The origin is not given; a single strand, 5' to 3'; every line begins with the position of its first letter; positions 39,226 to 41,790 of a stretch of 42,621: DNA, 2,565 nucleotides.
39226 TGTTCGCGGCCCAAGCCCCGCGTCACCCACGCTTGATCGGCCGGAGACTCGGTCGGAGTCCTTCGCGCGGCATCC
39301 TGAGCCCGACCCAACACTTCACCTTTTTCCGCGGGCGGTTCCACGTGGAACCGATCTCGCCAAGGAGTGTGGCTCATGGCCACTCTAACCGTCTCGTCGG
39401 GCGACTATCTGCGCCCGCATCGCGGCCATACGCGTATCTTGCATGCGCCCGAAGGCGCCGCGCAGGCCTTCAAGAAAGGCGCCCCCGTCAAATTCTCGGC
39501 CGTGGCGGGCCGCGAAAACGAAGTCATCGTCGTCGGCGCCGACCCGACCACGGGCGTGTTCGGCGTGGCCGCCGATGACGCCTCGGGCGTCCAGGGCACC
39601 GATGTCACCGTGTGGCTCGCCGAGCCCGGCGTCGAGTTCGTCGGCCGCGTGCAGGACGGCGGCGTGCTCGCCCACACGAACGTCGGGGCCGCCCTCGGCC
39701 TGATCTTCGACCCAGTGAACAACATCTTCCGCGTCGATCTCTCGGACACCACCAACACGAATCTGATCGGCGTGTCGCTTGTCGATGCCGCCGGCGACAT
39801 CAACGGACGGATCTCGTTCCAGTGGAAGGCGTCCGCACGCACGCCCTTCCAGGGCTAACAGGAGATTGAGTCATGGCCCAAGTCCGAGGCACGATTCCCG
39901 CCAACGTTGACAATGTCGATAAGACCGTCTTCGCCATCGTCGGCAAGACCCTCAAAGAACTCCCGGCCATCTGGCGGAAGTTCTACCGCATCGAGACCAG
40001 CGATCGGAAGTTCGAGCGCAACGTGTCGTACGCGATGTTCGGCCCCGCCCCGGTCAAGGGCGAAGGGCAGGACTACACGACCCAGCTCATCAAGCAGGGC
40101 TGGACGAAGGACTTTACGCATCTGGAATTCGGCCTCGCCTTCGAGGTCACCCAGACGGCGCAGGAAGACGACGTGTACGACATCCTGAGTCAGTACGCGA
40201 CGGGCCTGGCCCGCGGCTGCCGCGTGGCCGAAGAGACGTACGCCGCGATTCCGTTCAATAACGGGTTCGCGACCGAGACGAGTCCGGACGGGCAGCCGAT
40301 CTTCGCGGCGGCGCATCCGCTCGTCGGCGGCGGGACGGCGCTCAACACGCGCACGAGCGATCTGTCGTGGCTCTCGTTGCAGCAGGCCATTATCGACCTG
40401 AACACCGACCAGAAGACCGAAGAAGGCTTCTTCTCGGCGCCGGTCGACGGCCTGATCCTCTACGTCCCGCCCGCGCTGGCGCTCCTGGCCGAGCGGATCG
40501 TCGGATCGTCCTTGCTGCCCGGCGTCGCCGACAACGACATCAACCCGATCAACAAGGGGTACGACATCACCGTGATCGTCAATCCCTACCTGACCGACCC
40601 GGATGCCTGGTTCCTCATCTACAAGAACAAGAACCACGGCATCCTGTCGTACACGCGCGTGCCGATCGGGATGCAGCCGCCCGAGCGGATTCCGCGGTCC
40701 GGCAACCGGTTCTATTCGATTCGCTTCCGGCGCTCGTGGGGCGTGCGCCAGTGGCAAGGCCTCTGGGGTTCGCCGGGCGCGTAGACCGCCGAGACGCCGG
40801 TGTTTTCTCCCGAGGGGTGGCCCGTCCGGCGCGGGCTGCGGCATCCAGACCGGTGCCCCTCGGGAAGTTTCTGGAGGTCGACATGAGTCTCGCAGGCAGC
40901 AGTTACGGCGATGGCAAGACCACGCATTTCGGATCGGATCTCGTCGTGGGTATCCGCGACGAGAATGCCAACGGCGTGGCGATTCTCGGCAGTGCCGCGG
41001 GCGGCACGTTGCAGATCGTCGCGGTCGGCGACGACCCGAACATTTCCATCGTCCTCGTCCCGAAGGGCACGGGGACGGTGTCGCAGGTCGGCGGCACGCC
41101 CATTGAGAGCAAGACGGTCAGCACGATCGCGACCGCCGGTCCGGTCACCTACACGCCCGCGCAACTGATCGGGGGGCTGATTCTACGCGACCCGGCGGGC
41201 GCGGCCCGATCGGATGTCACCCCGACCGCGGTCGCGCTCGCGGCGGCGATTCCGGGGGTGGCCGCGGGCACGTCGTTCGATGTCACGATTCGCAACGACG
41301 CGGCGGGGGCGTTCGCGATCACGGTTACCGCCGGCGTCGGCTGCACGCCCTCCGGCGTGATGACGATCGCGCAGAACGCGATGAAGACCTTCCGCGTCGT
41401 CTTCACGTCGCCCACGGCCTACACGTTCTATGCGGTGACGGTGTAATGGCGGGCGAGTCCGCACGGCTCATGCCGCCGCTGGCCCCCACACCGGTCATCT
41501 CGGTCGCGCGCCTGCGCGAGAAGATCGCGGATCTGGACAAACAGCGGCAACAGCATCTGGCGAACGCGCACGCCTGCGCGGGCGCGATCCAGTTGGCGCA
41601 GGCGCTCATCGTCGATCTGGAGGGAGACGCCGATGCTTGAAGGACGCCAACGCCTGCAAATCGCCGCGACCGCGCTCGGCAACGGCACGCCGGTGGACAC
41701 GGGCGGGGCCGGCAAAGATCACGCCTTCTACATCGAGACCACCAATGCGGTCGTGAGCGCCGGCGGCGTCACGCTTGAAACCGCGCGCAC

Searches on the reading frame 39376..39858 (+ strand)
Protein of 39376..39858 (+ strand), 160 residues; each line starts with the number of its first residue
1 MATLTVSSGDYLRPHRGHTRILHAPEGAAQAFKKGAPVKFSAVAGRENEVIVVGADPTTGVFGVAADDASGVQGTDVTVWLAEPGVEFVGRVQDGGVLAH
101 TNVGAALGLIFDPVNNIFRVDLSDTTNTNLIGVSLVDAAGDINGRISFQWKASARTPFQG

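Call 14: search_protein_families(library=phrogs, proteins=[window:39376-39858:+])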
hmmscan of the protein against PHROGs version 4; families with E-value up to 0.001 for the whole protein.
window:39376-39858:+ (160 aa): 0 families

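Call 15: search_protein_families(library=pfam, proteins=[window:39376-39858:+], max_evalue=0.01)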
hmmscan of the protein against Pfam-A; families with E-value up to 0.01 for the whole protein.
window:39376-39858:+ (160 aa): 0 families

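Call 28: find_homologous_proteins(query=window:39376-39858:+)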
Query window:39376-39858:+ (160 aa): 15 proteins with E <= 0.001 among 225 candidates.
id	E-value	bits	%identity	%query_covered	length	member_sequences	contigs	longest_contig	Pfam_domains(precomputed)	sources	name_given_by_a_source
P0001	1.8e-94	332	94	100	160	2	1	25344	-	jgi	jgi:hypothetical protein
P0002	4.1e-74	266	74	100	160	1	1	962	-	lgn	-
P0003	2.4e-66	240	69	100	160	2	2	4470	-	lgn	-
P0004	1.5e-61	225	62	100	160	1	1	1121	-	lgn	-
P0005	7.2e-61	223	64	100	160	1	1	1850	-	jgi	jgi:hypothetical protein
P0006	1.5e-49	186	54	100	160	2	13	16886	-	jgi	jgi:hypothetical protein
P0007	1.7e-48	182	60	88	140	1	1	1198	-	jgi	jgi:hypothetical protein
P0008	4.0e-48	181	53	100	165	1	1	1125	-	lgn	-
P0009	1.7e-46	176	52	100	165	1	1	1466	-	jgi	jgi:hypothetical protein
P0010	2.8e-43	165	58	100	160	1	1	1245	-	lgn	-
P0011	2.7e-35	140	51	100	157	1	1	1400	-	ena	-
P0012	2.1e-34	137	62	67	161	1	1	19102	-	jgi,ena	jgi:hypothetical protein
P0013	2.9e-33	133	46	100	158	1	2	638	-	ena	-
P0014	5.0e-31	126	47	98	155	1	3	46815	-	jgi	jgi:hypothetical protein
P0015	6.8e-20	89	41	91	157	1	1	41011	-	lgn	-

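Call 29: find_encoding_contigs(protein=P0003, flank=3000, max_places=3)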
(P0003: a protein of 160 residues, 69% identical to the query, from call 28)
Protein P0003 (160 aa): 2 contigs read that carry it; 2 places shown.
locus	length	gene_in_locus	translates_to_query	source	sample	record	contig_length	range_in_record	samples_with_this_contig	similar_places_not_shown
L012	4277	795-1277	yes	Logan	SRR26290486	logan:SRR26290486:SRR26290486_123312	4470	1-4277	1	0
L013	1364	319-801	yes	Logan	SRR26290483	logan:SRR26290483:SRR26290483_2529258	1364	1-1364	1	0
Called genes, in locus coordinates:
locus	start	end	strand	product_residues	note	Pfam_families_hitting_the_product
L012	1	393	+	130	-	?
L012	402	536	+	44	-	-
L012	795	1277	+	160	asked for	-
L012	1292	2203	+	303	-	PF25209:Phage_capsid_4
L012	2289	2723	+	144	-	-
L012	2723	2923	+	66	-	-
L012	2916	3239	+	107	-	-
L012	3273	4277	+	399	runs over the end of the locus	?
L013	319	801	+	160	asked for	-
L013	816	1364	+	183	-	?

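Call 30: find_encoding_contigs(protein=P0006, flank=3000, max_places=6)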
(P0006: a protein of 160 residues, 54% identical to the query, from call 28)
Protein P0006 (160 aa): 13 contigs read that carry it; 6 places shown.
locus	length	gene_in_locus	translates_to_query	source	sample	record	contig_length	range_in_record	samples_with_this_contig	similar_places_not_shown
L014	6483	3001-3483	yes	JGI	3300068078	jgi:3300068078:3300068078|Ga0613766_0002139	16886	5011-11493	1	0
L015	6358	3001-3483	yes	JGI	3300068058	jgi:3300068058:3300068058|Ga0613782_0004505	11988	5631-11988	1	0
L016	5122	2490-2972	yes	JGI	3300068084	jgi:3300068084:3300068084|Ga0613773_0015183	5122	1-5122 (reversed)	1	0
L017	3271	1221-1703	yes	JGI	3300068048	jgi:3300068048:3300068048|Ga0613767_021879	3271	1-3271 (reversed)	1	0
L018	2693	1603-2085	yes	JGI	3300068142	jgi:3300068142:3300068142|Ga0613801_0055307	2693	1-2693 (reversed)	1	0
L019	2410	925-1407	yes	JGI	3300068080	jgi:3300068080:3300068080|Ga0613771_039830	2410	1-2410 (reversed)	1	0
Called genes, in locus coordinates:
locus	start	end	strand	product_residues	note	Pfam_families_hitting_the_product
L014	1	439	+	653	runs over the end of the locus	PF23899:SU10_portal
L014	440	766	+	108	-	-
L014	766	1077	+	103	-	PF00166:Cpn10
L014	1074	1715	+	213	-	-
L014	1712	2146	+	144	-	-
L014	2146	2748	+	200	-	-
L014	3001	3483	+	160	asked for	-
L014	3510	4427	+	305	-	PF10124:Mu-like_gpT (weak), PF25209:Phage_capsid_4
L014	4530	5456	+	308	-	-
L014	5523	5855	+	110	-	-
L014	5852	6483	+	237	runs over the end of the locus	-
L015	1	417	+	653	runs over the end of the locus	PF23899:SU10_portal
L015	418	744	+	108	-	-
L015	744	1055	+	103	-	PF00166:Cpn10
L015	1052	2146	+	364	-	-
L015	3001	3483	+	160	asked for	-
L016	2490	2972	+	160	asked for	-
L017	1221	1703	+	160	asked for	-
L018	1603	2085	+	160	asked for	-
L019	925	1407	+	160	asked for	-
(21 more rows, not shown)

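Call 31: find_encoding_contigs(protein=P0012, flank=3000, max_places=3)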
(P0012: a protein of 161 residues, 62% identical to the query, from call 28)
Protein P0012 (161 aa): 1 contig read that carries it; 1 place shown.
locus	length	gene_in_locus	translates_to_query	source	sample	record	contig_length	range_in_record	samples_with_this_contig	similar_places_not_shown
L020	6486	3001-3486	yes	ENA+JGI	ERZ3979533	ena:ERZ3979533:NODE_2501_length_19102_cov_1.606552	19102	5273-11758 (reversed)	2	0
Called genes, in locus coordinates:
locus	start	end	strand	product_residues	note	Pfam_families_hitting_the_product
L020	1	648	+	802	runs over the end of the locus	PF23899:SU10_portal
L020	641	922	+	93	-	PF00166:Cpn10 (weak)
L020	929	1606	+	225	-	-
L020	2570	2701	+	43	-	-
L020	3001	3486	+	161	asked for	-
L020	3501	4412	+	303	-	PF10124:Mu-like_gpT (faint), PF25209:Phage_capsid_4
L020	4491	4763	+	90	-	-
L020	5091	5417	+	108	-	-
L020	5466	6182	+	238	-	-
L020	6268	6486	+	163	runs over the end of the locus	-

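Call 32: find_encoding_contigs(protein=P0014, flank=3000, max_places=3)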
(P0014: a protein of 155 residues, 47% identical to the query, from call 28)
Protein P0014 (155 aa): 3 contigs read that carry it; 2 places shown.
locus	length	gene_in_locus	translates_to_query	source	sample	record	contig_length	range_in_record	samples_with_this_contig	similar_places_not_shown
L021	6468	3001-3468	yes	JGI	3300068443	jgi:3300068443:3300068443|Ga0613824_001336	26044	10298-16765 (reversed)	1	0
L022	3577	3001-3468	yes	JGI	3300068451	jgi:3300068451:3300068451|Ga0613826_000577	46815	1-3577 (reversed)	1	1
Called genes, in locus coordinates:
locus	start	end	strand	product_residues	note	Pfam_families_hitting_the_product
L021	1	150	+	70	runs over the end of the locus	-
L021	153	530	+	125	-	-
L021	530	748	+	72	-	-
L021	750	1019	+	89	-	PF00166:Cpn10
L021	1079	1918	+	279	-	-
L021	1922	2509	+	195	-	-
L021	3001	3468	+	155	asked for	-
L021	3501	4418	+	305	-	PF10124:Mu-like_gpT (faint), PF25209:Phage_capsid_4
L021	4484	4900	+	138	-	-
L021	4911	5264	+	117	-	-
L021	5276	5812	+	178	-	-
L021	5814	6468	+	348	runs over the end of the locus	-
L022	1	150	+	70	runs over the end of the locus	-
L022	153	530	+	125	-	-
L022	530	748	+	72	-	-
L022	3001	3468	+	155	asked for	-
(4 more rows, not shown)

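Call 33: find_encoding_contigs(protein=P0015, flank=3000, max_places=2)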
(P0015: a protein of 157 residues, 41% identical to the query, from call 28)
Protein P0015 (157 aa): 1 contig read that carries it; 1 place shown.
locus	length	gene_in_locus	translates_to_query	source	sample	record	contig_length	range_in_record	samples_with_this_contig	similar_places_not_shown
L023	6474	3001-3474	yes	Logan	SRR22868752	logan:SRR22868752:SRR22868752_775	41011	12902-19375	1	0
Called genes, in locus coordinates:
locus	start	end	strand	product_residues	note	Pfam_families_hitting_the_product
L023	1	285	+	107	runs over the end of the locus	-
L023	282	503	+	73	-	-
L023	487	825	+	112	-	-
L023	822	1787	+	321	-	-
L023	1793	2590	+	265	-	-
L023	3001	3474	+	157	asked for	-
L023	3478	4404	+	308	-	PF25209:Phage_capsid_4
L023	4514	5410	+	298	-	PF05048:NosD (weak), PF13229:Beta_helix (weak)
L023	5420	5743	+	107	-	-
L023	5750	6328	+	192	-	-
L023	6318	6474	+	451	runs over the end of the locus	-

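Call 34: find_encoding_contigs(protein=P0005, flank=3000, max_places=2)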
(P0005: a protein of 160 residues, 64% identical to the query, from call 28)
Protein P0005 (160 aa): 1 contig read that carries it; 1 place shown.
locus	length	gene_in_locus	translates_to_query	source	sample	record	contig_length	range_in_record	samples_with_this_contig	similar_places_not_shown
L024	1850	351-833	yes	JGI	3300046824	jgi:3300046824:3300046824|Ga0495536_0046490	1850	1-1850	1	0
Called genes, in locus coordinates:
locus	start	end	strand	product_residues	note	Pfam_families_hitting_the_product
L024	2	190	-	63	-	?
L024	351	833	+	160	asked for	-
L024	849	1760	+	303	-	PF25209:Phage_capsid_4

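Call 35: find_encoding_contigs(protein=P0009, flank=3000, max_places=2)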
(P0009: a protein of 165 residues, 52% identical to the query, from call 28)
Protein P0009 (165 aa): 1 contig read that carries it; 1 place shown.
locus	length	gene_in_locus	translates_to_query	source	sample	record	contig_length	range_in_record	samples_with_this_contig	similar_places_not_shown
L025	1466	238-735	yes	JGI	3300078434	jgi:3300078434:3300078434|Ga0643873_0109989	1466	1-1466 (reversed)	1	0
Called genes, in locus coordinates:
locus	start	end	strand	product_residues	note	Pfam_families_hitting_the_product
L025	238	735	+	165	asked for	-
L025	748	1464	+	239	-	?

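Call 36: find_encoding_contigs(protein=P0011, flank=3000, max_places=2)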
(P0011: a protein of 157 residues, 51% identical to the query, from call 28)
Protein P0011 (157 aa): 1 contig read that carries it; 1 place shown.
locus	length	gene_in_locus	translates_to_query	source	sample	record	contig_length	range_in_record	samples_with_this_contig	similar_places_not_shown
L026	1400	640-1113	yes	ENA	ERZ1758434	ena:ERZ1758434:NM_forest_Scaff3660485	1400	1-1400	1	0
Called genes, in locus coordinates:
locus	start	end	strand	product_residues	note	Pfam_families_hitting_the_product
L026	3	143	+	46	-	?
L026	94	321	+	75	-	-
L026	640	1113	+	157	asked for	-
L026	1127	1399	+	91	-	?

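Call 44: find_encoding_contigs(protein=P0002, flank=3000, max_places=2)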
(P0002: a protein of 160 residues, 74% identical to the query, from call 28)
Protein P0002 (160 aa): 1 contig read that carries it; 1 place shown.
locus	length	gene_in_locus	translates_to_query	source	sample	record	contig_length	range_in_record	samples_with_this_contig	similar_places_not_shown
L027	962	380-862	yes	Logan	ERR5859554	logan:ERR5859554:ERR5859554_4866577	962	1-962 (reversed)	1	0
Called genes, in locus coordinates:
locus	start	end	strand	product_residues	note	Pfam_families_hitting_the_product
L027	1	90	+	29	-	?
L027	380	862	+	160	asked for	-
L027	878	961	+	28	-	?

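Call 45: find_encoding_contigs(protein=P0004, flank=3000, max_places=2)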
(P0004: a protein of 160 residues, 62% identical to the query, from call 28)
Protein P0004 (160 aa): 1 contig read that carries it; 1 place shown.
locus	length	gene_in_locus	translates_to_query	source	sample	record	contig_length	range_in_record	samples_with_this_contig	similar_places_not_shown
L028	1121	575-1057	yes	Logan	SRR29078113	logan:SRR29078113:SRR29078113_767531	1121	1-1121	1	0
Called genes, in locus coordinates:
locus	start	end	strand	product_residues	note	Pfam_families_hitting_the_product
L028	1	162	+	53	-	?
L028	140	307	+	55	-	-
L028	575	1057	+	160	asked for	-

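Call 46: find_encoding_contigs(protein=P0010, flank=3000, max_places=2)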
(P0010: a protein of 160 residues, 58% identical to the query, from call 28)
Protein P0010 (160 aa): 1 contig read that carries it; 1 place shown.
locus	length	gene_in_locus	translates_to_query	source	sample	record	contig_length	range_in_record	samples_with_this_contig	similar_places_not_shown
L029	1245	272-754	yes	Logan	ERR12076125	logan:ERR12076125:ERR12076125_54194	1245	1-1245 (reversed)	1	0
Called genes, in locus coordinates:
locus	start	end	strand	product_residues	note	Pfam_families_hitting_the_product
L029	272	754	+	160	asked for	-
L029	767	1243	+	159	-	?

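Call 47: find_encoding_contigs(protein=P0008, flank=3000, max_places=2)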
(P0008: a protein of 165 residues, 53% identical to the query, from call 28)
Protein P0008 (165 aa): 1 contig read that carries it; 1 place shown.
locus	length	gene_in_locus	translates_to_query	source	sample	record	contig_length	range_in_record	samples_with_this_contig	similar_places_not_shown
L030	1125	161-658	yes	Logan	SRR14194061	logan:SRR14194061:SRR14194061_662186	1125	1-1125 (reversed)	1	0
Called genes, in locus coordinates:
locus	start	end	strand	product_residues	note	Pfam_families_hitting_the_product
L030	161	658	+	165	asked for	-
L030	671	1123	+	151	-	?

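Call 93: predict_structure(alignment_id=A9)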
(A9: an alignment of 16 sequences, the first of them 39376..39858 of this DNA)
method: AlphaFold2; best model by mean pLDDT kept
length: 160 residues; sequences in the alignment: 16
mean_pLDDT: 91.9   pTM: 0.87
mean pLDDT of the five models: 91.9, 88.4, 87.2, 86.7, 86.2
residues with pLDDT >= 90: 125; 70-90: 31; 50-70: 4; < 50: 0
segments of 3 or more residues with pLDDT < 50: none
pLDDT, mean of each block of 10 residues (from residue 1): 94 92 92 94 91 85 94 94 94 95 94 94 82 97 97 82
secondary structure, 60 per line:
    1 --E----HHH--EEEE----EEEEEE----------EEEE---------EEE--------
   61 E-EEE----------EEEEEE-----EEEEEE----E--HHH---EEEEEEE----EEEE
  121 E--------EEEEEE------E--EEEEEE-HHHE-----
elements in order: E13-16 E21-26 E37-40 E50-52 E63-65 E76-81 E87-92 E106-112 E117-121 E130-135 E145-150

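Call 96: fold_search(model_id=the predicted structure, library=pdb)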
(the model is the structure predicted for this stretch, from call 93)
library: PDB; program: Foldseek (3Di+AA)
matches with E <= 10: 238; with E <= 0.001: 1
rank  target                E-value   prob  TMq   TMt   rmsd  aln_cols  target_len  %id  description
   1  9ocb_J                9.9e-04  1.00  0.47  0.49   6.4       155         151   15  Sf11 capsid Icosahedral Reconstruction (released 2025-11-12)
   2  9ocb_H                1.3e-03  1.00  0.51  0.53   6.5       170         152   16  Sf11 capsid Icosahedral Reconstruction (released 2025-11-12)
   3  5wk1_K                2.1e-03  1.00  0.50  0.53   5.4       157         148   14  Structure of the major capsid protein and the capsid stabilizing protein of the marine siphovirus TW1 (released 2018-01-17)
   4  9ocb_I                4.2e-03  1.00  0.49  0.51   5.9       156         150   17  Sf11 capsid Icosahedral Reconstruction (released 2025-11-12)
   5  9ocb_K                5.3e-03  1.00  0.48  0.50   5.5       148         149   17  Sf11 capsid Icosahedral Reconstruction (released 2025-11-12)
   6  8pkh_EI               7.3e-03  0.99  0.38  0.39   6.9       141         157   18  Borrelia bacteriophage BB1 procapsid, fivefold-symmetrized outer shell (released 2023-07-12)
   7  9kzj_H                9.5e-03  0.99  0.46  0.48   6.4       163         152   13  Cryo-EM structure of bacteriophage T1 capsid (released 2025-03-12)
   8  8pkh_DU               1.1e-02  0.99  0.41  0.42   6.7       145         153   19  Borrelia bacteriophage BB1 procapsid, fivefold-symmetrized outer shell (released 2023-07-12)
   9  8pkh_EE               1.8e-02  0.97  0.39  0.40   7.0       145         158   16  Borrelia bacteriophage BB1 procapsid, fivefold-symmetrized outer shell (released 2023-07-12)
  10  6qyy_A                2.1e-02  0.99  0.47  0.58   5.1       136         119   13  The crystal structure of head fiber gp8.5 N base in bacteriophage phi29 (released 2019-06-12)
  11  8pkh_DY               2.3e-02  0.96  0.39  0.41   7.1       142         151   18  Borrelia bacteriophage BB1 procapsid, fivefold-symmetrized outer shell (released 2023-07-12)
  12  8pkh_FJ               3.3e-02  0.99  0.49  0.49   5.7       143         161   16  Borrelia bacteriophage BB1 procapsid, fivefold-symmetrized outer shell (released 2023-07-12)
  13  6qyy_B                3.9e-02  0.97  0.46  0.57   5.2       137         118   12  The crystal structure of head fiber gp8.5 N base in bacteriophage phi29 (released 2019-06-12)
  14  8pkh_FU               4.1e-02  0.97  0.42  0.44   6.2       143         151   12  Borrelia bacteriophage BB1 procapsid, fivefold-symmetrized outer shell (released 2023-07-12)
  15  8pkh_EA               5.1e-02  0.89  0.37  0.46   7.1       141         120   15  Borrelia bacteriophage BB1 procapsid, fivefold-symmetrized outer shell (released 2023-07-12)
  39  1c5e_A                1.7e-01  0.99  0.31  0.49   3.3        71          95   14  BACTERIOPHAGE LAMBDA HEAD PROTEIN D (released 2000-03-08)
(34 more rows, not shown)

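Call 105: find_related_loci(query=A9, collection=viral_contigs, flank=1500)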
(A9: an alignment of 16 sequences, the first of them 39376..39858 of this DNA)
Query A9 (160 aa) in viral_contigs; peptide patterns used: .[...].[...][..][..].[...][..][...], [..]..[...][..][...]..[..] (x = any residue, [..] = any of these).
37 stretches matched a pattern; 13 encode a relative of the query (tblastn E <= 1e-3); 13 distinct loci.
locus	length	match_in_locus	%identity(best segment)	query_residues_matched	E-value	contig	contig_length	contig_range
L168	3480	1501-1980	94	1-160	3e-100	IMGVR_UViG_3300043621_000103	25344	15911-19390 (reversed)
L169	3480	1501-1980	68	1-160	8e-72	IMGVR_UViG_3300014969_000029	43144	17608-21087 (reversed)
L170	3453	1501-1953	49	1-155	1e-38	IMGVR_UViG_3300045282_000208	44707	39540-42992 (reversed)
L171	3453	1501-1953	49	1-155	1e-38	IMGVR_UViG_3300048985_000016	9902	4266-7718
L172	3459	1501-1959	43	1-158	9e-37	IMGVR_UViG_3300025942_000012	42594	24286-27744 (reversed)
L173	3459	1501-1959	43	1-158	9e-37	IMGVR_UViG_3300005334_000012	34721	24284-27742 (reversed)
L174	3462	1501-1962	45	1-158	5e-36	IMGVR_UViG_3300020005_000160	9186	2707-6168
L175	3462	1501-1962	45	1-158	5e-36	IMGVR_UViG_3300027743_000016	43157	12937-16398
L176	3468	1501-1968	42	1-158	5e-35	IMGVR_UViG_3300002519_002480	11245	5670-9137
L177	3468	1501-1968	42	1-158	5e-35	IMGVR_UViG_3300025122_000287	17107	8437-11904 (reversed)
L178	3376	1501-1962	43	1-153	1e-33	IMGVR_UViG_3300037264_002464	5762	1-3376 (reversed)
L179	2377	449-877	43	3-149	5e-27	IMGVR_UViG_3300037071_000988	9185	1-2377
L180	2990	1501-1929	43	3-149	5e-27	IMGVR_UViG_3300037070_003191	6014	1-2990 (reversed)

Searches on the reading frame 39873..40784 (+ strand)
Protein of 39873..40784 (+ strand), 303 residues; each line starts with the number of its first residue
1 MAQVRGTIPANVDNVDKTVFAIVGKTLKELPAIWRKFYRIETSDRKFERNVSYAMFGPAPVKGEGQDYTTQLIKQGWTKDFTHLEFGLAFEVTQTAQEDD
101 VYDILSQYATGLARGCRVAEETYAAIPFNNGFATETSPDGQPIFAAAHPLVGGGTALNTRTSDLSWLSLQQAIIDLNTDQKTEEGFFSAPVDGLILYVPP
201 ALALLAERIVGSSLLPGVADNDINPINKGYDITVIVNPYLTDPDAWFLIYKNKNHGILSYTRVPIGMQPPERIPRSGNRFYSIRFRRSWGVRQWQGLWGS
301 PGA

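Call 14: search_protein_families(library=phrogs, proteins=[window:39873-40784:+])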
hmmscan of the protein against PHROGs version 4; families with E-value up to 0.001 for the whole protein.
window:39873-40784:+ (303 aa): 2 families
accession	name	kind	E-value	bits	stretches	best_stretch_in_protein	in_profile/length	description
phrog_133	-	head and packaging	4.8e-11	43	1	26-255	398-618/668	head maturation protease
phrog_371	-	head and packaging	5.5e-09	36.7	1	16-301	13-232/303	major head protein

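Call 15: search_protein_families(library=pfam, proteins=[window:39873-40784:+], max_evalue=0.01)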
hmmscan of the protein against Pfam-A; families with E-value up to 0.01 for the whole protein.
window:39873-40784:+ (303 aa): 2 families
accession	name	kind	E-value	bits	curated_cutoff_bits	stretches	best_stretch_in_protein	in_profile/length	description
PF25209.1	Phage_capsid_4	-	6.1e-15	56.6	27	1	16-295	20-257/262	Phage capsid protein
PF10124.15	Mu-like_gpT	-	6.4e-05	22.9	20.1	1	85-155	71-140/289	Mu-like prophage major head subunit gpT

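Call 17: find_related_loci(query=window:39873-40784:+, collection=viral_contigs, flank=4000)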
Query window:39873-40784:+ (303 aa) in viral_contigs; peptide patterns used: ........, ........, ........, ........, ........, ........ (x = any residue, [..] = any of these).
10 stretches matched a pattern; 3 encode a relative of the query (tblastn E <= 1e-3); 3 distinct loci.
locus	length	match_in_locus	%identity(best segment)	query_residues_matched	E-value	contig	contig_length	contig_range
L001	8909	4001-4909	99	1-303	0e+0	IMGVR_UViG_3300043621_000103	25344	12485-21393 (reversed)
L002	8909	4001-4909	94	1-303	0e+0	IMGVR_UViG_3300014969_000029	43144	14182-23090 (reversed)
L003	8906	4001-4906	28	1-302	7e-26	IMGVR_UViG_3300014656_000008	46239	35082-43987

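Call 26: find_related_loci(query=window:39873-40784:+, collection=metagenome_contigs, flank=3000)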
Query window:39873-40784:+ (303 aa) in metagenome_contigs; peptide patterns used: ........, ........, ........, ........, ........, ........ (x = any residue, [..] = any of these).
83 stretches matched a pattern; 7 encode a relative of the query (tblastn E <= 1e-3); 7 distinct loci.
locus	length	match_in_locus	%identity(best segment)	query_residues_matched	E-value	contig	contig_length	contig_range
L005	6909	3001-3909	94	1-303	0e+0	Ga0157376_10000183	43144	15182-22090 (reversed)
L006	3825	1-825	67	31-302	3e-123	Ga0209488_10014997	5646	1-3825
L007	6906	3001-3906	28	1-302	7e-26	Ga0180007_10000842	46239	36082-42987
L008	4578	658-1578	27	5-303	6e-22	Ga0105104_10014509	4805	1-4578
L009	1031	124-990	26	5-290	8e-18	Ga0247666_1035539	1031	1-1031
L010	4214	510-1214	26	19-251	8e-12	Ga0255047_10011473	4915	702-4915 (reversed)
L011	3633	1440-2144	26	19-251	8e-12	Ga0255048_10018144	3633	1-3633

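Call 27: find_related_loci(query=window:39873-40784:+, collection=genome_contigs, flank=3000)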
Query window:39873-40784:+ (303 aa) in genome_contigs; peptide patterns used: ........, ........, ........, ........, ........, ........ (x = any residue, [..] = any of these).
49 stretches matched a pattern, but none encodes a relative of the query by tblastn (E <= 1e-3).

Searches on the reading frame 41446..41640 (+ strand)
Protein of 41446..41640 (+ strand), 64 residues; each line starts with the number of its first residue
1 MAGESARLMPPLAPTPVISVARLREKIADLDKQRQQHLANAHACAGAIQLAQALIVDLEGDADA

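Call 104: search_protein_families(library=pfam, proteins=[window:41446-41640:+], max_evalue=0.1)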
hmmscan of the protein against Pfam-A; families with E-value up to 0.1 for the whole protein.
window:41446-41640:+ (64 aa): 1 family
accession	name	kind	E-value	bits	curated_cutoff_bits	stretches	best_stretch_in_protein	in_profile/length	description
PF04508.17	Pox_A_type_inc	-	0.038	14.3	21.4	1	20-33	3-16/23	Viral A-type inclusion protein repeat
